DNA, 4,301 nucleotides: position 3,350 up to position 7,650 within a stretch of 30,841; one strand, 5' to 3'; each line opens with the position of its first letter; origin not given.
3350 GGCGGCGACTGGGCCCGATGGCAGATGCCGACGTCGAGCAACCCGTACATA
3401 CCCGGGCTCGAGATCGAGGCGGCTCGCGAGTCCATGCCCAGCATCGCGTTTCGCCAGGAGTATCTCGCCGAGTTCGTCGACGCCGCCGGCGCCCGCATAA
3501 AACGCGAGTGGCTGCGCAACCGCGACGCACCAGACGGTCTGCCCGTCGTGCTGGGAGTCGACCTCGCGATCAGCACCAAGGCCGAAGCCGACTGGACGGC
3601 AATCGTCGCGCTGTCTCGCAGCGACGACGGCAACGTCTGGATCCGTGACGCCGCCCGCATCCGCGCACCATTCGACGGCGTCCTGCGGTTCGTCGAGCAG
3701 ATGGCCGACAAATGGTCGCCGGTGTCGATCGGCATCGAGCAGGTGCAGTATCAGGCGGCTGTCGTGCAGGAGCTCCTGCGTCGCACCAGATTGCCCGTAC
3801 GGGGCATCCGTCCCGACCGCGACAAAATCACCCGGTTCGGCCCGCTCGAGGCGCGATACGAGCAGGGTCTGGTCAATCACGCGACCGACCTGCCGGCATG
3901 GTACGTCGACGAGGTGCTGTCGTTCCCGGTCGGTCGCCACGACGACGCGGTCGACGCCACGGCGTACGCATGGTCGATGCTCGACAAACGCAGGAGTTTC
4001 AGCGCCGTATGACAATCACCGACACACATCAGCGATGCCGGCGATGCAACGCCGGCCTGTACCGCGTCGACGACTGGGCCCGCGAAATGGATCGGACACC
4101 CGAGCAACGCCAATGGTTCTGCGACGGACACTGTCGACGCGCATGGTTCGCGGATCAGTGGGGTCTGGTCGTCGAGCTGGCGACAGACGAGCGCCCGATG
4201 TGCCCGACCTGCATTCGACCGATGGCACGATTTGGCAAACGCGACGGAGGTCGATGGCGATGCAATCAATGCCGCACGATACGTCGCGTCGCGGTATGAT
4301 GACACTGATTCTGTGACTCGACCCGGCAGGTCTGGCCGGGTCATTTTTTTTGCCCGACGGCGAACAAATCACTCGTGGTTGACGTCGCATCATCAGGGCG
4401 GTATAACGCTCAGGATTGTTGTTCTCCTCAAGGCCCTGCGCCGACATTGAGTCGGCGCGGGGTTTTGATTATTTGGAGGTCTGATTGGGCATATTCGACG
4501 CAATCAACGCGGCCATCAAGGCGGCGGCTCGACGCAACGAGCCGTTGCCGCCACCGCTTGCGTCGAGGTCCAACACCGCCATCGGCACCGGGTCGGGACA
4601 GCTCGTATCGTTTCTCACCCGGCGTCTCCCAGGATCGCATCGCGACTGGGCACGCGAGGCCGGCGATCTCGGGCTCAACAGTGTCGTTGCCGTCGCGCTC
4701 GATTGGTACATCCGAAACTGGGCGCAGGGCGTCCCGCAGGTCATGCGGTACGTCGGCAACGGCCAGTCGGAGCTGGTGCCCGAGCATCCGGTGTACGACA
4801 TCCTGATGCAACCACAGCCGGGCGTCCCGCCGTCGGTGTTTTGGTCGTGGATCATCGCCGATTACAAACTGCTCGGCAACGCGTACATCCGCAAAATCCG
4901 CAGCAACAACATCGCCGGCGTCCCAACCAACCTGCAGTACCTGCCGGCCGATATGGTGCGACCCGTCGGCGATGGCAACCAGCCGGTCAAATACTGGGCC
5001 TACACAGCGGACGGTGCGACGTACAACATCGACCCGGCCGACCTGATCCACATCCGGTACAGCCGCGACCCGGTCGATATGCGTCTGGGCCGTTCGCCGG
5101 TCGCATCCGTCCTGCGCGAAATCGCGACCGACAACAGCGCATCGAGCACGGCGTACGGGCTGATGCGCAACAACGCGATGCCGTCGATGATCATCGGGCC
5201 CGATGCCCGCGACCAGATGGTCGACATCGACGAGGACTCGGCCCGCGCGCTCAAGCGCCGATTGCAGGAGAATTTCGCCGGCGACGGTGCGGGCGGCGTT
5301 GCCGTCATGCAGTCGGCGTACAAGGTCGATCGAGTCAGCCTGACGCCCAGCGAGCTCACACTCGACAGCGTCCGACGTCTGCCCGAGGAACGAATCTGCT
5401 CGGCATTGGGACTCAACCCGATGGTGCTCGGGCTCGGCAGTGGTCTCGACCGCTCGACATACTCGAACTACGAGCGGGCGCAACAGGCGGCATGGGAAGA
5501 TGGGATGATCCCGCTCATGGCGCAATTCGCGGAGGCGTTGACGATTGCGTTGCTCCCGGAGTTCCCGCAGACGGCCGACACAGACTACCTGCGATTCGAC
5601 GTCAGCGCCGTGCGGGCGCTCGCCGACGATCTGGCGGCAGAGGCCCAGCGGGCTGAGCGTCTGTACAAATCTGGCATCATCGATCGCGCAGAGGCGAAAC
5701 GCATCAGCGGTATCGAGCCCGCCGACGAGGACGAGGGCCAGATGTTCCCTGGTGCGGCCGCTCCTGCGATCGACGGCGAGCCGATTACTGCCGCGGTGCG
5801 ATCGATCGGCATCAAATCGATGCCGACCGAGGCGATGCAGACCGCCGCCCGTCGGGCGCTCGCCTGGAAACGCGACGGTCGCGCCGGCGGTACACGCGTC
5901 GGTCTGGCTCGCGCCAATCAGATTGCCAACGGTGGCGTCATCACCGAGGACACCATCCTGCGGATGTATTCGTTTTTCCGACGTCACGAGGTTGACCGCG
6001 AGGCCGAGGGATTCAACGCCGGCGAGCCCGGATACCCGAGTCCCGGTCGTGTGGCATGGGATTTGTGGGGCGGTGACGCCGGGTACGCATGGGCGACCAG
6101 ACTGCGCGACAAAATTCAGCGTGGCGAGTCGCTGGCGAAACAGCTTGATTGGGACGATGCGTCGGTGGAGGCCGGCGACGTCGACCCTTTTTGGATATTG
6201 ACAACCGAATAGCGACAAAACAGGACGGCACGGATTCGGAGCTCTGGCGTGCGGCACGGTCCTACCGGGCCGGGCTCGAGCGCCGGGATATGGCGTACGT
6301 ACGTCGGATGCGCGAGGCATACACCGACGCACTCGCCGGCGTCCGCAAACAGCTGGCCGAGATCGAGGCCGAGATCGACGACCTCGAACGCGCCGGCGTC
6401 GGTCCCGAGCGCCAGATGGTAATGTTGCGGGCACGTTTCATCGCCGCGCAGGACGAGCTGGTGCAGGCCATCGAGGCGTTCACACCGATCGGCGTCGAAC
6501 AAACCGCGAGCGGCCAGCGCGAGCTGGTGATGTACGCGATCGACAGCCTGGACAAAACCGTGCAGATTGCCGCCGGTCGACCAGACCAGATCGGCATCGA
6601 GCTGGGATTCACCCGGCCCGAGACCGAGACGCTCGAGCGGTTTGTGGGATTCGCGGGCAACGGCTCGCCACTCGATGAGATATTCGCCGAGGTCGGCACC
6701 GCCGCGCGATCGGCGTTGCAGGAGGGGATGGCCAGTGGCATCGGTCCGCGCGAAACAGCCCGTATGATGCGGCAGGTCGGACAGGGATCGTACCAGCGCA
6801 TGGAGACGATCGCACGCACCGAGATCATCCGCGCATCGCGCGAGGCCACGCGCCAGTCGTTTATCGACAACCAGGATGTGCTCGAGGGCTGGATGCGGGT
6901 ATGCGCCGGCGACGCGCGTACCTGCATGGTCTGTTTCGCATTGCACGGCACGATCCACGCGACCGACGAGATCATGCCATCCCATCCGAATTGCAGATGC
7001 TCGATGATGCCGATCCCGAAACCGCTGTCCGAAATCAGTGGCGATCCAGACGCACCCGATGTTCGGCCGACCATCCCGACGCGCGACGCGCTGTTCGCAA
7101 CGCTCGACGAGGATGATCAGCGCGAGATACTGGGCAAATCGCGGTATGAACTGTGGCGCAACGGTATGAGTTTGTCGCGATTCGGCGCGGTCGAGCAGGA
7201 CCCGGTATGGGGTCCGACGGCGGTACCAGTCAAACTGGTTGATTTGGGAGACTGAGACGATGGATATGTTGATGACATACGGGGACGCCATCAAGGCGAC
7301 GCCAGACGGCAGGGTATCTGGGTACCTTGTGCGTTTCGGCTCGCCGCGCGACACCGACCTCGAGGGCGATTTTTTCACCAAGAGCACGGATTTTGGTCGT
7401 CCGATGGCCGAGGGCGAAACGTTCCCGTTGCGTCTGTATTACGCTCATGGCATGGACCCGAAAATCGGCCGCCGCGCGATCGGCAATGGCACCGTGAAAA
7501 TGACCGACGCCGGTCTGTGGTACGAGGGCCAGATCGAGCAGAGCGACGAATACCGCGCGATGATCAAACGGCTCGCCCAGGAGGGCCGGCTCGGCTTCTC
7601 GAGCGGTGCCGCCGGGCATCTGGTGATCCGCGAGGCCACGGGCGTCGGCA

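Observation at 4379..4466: Promoter / 5' seed / terminator unit: candidate phage sRNA complementary to a conserved SD-to-AUG block of three phage genes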

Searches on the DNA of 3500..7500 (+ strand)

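Call 5: search_dna_similar(query=window:3500-7500:+, collection=phages, mode=near, max_rows=25)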
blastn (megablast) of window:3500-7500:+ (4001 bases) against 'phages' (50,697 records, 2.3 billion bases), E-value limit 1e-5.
No match.

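Call 43: search_rna_families(source=window, start=4200, end=4700, threshold=evalue, max_evalue=10)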
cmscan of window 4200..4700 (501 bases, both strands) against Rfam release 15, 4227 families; matches with E-value up to 10: 6.
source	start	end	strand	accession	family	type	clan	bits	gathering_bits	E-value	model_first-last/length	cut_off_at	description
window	4264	4350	+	RF00021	Spot_42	Gene; sRNA;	-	22.5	80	0.048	1-115/115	no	Spot 42 RNA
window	4292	4350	+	RF02399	NsiR1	Gene; sRNA;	-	22.4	39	0.038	1-60/60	no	Nitrogen stress-induced RNA 1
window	4520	4552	-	RF02566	Ms1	Gene; sRNA;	-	20.2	162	0.0037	151-183/304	no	Mycobacterium smegmatis small RNA 1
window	4396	4472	-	RF01101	TLS-PK6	Cis-reg;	-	18.8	44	0.33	1-40/40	no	Pseudoknot of tRNA-like structure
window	4282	4349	+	RF02278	Betaproteobacteria_toxic_sRNA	Gene; sRNA;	-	18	50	0.4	1-64/64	no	Betaproteobacteria toxic small RNA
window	4281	4350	+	RF02837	anti-hemB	Gene; sRNA;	-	13.6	49.5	1.7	1-81/81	no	Burkholderia RNA 7 (anti-hemB)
